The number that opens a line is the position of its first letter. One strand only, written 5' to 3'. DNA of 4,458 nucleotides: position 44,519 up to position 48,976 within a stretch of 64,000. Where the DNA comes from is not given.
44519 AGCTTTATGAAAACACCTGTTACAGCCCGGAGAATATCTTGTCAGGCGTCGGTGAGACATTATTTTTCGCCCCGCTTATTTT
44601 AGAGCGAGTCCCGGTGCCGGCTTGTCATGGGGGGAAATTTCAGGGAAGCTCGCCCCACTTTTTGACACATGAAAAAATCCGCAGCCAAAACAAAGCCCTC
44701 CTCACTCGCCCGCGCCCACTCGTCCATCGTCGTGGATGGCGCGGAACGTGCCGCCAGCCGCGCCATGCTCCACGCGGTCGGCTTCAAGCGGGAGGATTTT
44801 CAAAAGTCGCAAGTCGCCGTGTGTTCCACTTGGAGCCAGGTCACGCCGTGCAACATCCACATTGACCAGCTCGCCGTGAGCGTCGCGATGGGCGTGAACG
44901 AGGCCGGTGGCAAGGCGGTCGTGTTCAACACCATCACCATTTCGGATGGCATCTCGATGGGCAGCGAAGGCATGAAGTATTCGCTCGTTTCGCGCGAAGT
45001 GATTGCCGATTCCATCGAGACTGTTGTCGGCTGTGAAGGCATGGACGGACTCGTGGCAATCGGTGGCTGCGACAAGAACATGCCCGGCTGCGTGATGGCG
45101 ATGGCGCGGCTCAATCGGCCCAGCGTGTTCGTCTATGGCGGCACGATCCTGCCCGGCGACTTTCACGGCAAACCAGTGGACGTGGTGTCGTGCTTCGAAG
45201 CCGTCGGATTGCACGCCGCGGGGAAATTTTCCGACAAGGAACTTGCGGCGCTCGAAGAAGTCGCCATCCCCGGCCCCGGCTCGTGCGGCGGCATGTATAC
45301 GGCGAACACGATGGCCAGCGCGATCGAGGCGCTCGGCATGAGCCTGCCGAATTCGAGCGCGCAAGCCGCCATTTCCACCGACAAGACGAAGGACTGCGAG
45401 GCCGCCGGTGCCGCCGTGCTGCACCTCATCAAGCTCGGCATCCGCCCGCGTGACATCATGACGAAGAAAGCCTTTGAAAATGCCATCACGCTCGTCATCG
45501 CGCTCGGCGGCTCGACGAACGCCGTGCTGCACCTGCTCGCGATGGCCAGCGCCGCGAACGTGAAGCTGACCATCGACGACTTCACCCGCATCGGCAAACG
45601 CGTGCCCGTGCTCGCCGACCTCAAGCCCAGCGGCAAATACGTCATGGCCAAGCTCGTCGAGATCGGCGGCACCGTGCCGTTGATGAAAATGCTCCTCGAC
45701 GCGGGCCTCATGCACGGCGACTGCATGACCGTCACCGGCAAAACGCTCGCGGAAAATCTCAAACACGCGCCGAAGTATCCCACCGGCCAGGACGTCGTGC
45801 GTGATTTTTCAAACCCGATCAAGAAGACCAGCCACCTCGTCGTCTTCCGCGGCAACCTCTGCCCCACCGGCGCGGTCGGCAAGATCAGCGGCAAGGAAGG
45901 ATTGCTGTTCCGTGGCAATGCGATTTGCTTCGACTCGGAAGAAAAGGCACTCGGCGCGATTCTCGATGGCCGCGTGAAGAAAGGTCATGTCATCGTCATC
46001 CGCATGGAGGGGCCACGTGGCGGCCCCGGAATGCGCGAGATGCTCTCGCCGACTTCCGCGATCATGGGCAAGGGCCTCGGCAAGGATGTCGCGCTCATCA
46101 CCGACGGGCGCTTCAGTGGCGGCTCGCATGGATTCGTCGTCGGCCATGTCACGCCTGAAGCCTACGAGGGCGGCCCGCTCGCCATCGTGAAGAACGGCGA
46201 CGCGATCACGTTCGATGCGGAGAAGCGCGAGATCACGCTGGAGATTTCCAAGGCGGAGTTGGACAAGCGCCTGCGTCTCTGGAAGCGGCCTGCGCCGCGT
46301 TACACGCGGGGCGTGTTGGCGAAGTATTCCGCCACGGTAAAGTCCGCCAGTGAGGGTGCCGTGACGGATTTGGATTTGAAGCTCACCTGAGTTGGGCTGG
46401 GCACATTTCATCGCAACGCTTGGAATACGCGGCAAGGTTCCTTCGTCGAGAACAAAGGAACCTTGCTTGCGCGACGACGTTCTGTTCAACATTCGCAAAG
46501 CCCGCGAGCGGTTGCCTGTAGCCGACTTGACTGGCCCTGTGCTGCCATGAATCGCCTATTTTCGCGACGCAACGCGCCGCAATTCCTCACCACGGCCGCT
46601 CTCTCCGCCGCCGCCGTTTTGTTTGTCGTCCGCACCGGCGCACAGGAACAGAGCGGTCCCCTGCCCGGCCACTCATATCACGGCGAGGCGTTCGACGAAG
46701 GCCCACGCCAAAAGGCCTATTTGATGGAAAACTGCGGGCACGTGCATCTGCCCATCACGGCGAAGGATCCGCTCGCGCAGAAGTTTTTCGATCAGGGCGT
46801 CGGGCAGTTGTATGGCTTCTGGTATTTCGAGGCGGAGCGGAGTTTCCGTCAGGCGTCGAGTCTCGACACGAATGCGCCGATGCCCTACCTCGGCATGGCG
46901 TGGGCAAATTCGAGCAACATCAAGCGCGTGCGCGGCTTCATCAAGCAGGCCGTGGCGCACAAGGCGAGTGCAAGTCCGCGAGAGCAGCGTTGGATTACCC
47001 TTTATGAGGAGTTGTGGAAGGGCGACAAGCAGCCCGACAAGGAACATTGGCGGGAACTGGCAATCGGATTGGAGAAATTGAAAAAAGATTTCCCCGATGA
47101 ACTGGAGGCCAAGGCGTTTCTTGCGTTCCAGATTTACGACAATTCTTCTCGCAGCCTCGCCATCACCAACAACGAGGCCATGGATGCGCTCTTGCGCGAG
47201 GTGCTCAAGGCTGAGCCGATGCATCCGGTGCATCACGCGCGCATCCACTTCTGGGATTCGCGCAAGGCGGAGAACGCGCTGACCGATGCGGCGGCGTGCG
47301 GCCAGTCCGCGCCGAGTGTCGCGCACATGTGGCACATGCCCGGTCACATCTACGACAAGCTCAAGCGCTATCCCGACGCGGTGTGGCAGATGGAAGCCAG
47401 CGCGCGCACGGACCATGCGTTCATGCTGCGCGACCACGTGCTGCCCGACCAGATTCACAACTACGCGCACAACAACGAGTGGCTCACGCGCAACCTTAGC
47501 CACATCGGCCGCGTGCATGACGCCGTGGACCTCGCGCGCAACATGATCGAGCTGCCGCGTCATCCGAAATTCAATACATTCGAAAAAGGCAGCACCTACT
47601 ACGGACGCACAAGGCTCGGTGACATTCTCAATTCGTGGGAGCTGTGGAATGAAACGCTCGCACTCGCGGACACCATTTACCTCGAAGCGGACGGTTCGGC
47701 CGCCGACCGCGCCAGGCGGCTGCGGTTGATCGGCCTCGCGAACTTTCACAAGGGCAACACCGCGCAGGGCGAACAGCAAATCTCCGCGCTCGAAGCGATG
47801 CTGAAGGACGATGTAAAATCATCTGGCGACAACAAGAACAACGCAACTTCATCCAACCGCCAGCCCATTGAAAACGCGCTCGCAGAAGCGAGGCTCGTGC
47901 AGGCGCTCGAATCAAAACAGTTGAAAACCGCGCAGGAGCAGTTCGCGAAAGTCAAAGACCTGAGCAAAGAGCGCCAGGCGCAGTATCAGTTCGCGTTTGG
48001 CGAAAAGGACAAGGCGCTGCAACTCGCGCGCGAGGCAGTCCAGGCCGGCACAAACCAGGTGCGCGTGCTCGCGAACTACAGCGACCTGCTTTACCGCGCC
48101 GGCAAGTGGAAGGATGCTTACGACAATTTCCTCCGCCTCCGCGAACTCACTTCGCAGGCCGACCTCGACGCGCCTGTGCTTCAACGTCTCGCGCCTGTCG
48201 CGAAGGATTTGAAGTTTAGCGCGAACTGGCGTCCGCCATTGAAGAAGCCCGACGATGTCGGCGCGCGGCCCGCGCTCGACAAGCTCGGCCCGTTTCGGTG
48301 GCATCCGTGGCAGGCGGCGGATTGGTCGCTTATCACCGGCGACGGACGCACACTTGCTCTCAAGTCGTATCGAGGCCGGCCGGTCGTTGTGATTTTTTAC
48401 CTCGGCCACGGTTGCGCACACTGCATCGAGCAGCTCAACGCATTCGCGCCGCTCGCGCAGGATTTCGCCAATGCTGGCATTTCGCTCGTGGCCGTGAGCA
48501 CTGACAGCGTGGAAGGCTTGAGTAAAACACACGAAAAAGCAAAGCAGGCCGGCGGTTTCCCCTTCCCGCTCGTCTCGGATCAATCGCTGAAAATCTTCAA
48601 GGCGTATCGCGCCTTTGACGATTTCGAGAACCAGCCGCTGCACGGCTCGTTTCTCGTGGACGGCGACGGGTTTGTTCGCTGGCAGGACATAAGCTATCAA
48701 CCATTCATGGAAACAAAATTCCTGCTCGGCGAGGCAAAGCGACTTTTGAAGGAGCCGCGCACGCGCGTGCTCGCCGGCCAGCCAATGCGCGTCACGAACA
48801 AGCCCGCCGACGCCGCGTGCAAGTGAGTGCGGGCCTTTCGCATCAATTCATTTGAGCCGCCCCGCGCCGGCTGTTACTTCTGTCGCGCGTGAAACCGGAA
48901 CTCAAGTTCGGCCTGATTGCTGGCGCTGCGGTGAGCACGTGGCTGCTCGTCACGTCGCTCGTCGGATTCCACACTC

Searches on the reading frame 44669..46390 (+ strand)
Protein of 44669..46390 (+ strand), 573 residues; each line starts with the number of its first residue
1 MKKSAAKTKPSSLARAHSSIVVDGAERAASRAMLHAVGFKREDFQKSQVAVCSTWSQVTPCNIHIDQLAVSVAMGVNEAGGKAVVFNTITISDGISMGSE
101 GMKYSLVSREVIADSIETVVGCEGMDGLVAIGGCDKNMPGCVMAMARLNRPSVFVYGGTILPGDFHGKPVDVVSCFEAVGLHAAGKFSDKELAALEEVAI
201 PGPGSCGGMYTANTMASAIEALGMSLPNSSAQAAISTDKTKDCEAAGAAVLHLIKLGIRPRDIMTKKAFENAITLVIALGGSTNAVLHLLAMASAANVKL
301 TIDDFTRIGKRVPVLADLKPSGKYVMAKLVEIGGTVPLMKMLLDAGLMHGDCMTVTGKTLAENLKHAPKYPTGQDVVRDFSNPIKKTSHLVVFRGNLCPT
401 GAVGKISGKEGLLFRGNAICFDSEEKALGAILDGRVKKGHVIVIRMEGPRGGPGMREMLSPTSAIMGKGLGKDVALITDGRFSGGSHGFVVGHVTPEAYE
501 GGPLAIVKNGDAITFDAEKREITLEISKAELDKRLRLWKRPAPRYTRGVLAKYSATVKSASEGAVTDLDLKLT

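Call 60: search_protein_families(library=pfam, proteins=[window:44669-46390:+], max_evalue=0.00001)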
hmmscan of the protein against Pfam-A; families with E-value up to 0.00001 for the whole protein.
window:44669-46390:+ (573 aa): 2 families
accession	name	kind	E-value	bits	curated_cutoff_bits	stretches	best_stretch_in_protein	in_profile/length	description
PF00920.27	ILVD_EDD_N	-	4.7e-127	424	27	1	46-363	1-316/316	Dihydroxy-acid/6-phosphogluconate dehydratase N-terminal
PF24877.1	ILV_EDD_C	-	9e-74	247.5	27.7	1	375-564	1-191/191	Dihydroxy-acid/6-phosphogluconate dehydratase C-terminal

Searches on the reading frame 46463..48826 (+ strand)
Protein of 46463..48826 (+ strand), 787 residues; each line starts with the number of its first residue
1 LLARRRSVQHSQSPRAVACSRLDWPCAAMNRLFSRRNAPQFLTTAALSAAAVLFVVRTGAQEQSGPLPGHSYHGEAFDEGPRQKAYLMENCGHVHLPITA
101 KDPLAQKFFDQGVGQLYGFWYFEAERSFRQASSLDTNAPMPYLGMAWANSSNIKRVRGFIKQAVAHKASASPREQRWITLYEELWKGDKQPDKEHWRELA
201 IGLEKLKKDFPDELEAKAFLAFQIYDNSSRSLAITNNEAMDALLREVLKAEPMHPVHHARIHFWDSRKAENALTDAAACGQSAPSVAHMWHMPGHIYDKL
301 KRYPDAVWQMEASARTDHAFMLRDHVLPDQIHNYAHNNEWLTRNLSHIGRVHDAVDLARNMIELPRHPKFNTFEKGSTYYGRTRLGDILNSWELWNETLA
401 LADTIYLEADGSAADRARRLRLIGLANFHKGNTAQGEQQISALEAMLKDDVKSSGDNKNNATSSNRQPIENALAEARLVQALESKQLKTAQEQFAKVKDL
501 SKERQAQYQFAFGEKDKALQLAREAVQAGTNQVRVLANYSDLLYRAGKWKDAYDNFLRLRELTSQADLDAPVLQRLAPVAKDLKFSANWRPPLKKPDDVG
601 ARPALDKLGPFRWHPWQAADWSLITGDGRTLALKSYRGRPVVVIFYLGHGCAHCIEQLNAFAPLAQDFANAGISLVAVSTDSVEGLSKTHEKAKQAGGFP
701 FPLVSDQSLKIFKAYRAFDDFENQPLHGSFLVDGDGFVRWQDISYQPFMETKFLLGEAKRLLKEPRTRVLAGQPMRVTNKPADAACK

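Call 60: search_protein_families(library=pfam, proteins=[window:46463-48826:+], max_evalue=0.00001)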
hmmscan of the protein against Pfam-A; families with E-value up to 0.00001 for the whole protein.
window:46463-48826:+ (787 aa): 2 families
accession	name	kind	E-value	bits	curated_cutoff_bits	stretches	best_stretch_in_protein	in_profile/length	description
PF00578.27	AhpC-TSA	-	6.5e-24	84.7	26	1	617-740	4-123/124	AhpC/TSA family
PF08534.16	Redoxin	-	1.5e-12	47.9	26.6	1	622-743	10-133/148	Redoxin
